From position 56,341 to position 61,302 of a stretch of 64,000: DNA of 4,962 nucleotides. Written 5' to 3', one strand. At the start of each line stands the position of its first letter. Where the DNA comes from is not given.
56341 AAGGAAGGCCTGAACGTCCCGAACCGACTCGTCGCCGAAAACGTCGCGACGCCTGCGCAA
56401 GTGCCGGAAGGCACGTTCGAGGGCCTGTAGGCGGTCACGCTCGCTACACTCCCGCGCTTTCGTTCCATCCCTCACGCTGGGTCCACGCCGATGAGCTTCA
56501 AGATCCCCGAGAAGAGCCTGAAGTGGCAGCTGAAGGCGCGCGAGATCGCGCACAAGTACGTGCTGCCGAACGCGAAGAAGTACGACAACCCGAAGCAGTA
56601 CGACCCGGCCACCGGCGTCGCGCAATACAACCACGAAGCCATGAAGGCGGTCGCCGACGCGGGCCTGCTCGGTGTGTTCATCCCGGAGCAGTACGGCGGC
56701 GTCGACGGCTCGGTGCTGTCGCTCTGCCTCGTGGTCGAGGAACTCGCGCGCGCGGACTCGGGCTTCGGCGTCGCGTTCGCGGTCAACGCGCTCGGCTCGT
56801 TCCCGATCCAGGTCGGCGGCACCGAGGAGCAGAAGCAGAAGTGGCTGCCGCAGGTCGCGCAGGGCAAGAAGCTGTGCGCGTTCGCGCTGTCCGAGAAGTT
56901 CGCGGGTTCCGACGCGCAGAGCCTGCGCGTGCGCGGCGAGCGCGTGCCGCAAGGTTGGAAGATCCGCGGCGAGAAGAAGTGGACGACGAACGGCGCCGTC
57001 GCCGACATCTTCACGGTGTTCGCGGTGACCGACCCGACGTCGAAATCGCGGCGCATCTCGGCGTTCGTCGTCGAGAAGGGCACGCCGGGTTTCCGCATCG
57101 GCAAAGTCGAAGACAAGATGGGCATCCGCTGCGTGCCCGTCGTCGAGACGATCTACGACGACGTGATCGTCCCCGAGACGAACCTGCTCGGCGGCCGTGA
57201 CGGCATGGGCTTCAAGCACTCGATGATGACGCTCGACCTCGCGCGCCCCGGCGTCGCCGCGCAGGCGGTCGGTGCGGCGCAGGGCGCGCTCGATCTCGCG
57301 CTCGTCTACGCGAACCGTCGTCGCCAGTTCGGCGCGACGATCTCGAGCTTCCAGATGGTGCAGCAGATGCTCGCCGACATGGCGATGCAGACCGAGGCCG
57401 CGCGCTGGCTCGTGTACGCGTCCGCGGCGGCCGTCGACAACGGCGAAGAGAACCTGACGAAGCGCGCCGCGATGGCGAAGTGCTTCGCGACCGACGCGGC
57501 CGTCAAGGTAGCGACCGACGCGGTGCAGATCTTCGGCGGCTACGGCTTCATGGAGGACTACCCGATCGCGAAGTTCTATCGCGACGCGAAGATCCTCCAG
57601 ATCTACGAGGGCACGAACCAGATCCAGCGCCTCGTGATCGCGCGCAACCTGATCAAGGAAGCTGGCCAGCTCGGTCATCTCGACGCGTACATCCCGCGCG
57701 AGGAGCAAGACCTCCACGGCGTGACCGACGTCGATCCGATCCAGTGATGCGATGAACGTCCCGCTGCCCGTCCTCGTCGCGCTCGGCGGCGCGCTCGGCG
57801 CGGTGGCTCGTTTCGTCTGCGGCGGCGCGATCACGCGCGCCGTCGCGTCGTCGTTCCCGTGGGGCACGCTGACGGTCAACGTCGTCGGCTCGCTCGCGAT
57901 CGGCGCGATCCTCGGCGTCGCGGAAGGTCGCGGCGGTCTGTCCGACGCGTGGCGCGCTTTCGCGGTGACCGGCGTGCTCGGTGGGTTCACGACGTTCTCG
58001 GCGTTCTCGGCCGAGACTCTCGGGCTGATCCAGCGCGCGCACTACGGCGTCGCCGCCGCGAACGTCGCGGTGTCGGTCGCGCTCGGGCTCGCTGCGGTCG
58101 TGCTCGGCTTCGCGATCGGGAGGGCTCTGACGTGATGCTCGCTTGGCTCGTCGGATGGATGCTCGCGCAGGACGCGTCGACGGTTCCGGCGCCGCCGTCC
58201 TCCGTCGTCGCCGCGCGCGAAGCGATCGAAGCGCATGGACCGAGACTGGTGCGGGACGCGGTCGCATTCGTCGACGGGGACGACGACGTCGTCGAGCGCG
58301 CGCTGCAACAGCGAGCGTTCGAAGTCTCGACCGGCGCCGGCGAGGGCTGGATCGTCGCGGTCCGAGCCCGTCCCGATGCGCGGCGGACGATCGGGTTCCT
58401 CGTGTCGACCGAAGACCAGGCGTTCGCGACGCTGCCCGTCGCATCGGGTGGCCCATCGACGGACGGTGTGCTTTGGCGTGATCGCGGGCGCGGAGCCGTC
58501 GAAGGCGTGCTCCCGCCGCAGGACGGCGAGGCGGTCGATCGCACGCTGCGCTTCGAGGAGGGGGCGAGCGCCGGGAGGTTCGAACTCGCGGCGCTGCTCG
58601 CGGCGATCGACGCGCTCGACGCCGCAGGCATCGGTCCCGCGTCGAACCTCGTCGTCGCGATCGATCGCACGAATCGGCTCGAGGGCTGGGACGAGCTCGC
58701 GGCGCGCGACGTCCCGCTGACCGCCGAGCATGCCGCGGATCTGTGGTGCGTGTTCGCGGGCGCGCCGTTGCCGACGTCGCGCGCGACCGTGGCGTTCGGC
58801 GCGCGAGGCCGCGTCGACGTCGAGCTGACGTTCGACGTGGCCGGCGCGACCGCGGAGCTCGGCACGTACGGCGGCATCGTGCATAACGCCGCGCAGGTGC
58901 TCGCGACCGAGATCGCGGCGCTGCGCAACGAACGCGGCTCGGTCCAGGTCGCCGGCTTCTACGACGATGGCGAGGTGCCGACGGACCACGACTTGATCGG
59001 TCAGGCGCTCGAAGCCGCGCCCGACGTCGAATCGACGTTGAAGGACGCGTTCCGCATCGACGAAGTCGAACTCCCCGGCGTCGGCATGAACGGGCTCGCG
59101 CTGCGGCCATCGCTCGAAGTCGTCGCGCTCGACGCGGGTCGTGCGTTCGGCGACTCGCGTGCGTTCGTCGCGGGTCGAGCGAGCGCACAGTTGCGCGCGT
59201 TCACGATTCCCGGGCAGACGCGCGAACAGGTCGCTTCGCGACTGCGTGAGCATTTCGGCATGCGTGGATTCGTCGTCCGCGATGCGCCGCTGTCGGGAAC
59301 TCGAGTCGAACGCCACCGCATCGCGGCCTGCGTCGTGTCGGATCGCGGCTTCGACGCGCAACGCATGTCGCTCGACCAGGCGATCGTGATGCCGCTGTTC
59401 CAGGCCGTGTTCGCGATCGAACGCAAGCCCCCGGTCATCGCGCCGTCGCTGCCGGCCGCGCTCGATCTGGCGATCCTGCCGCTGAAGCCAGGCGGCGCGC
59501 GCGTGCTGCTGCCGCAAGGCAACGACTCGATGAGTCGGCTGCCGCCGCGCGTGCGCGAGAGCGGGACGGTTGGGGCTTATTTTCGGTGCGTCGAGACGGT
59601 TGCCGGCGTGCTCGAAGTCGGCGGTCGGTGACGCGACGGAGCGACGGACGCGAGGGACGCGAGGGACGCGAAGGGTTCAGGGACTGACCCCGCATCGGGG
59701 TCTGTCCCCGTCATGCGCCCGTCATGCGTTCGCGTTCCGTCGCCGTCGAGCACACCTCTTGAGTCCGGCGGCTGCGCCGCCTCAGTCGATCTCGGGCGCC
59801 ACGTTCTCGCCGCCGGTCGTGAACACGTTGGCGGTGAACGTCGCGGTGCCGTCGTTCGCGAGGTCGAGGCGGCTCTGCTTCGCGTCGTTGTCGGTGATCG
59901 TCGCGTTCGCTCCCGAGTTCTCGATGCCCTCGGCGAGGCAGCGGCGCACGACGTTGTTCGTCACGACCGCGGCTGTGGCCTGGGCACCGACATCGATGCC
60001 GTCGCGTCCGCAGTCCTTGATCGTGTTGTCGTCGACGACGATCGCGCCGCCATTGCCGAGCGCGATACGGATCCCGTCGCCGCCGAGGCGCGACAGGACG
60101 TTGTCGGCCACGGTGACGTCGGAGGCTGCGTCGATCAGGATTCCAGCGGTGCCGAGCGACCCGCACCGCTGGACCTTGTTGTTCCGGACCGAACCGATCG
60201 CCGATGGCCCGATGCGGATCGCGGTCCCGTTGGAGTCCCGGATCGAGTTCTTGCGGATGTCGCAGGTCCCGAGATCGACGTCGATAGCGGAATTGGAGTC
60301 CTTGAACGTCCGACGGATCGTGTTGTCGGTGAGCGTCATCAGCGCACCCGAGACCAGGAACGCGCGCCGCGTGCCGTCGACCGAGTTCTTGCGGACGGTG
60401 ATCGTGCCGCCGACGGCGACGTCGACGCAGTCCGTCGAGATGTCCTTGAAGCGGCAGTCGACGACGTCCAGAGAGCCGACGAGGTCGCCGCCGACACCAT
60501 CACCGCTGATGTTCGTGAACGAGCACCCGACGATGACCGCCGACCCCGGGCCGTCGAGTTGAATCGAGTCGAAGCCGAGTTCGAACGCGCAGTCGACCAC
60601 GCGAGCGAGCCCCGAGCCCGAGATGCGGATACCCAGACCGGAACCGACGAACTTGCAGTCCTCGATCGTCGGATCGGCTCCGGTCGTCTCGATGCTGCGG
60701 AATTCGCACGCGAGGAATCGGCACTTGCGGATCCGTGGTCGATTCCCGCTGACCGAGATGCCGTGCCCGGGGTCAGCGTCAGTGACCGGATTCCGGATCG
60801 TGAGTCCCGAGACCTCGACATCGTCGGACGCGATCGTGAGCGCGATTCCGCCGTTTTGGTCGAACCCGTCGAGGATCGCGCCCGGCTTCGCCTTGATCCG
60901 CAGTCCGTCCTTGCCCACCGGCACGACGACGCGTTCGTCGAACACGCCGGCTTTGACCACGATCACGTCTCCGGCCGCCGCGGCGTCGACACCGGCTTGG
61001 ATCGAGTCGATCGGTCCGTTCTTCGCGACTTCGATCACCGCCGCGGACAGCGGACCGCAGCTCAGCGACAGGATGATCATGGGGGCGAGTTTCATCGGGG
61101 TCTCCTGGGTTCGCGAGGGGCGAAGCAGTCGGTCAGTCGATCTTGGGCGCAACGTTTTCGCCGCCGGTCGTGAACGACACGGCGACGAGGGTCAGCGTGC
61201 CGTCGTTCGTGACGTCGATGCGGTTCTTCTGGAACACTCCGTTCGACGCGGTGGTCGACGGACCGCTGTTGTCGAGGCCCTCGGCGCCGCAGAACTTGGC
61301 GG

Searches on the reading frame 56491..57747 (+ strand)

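Call 98: search_protein_families(library=pfam, proteins=[window:56491-57747:+], max_evalue=0.00001)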
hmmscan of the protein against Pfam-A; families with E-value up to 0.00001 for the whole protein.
window:56491-57747:+ (418 aa): 5 families
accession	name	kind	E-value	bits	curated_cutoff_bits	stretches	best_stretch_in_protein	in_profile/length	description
PF00441.29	Acyl-CoA_dh_1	-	6.5e-50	169.6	22.4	1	238-387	1-149/150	Acyl-CoA dehydrogenase, C-terminal domain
PF02771.21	Acyl-CoA_dh_N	-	6.1e-29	101.1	22.9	1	12-126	7-113/113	Acyl-CoA dehydrogenase, N-terminal domain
PF08028.16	Acyl-CoA_dh_2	-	5.3e-24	85.4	22.7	1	255-376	3-133/134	Acyl-CoA dehydrogenase, C-terminal domain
PF02770.24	Acyl-CoA_dh_M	-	7.9e-22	77.7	33.3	1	130-225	1-97/97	Acyl-CoA dehydrogenase, middle domain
PF22924.1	ACOX_C_alpha1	-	1.1e-07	32.2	27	1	250-388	6-169/169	Acyl-CoA oxidase, C-alpha1 domain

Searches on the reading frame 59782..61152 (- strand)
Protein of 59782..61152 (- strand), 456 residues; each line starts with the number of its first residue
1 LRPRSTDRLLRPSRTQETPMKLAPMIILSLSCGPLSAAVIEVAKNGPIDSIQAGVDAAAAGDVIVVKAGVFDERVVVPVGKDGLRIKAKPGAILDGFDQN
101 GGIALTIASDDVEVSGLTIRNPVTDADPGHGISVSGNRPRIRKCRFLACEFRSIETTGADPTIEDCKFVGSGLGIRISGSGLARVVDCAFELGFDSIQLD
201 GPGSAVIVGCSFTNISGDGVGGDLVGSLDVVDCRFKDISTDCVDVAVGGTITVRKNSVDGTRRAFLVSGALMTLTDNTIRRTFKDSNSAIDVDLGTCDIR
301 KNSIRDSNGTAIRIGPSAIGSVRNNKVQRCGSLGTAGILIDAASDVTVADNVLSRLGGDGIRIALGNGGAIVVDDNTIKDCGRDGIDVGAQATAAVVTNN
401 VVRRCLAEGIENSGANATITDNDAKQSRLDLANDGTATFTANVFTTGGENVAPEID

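Call 98: search_protein_families(library=pfam, proteins=[window:59782-61152:-], max_evalue=0.00001)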
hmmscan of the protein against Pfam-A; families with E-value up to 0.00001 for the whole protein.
window:59782-61152:- (456 aa): 2 families
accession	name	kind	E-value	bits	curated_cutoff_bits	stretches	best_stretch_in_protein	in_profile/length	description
PF13229.12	Beta_helix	-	1.5e-31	109.6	25.9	2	272-423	11-157/158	Right handed beta helix region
PF05048.19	NosD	-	3e-16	59.9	23.6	2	248-353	68-169/212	Periplasmic copper-binding protein (NosD)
